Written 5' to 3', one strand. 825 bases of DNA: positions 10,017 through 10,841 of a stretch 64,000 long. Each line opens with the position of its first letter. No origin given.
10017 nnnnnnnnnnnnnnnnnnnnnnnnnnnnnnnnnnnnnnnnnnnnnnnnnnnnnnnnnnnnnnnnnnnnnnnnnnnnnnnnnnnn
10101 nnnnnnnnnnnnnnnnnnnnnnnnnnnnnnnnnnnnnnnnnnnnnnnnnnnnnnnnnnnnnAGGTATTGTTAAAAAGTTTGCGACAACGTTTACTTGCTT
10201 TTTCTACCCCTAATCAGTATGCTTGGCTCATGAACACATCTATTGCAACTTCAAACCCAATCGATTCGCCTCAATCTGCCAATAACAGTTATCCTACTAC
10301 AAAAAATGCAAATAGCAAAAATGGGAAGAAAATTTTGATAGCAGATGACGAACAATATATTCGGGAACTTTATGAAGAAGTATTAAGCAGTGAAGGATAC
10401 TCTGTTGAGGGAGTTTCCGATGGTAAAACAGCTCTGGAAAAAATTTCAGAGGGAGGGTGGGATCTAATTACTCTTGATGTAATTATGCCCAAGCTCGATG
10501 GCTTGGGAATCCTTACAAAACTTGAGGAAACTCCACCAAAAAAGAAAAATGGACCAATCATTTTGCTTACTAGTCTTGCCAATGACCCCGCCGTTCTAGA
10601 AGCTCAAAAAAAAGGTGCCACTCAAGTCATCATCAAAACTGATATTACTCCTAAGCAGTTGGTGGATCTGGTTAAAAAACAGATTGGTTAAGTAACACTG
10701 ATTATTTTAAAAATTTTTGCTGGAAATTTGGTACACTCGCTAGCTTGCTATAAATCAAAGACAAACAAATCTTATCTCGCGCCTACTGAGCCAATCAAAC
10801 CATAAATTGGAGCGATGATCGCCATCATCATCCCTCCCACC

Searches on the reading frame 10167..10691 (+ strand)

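Call 8: search_protein_families(library=pfam, proteins=[window:10167-10691:+], max_evalue=0.001)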
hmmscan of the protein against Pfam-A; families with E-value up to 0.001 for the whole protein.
window:10167-10691:+ (174 aa): 1 family
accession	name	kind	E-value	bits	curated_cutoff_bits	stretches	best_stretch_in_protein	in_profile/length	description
PF00072.30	Response_reg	-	2.5e-23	82.8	30.2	1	56-169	1-110/111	Response regulator receiver domain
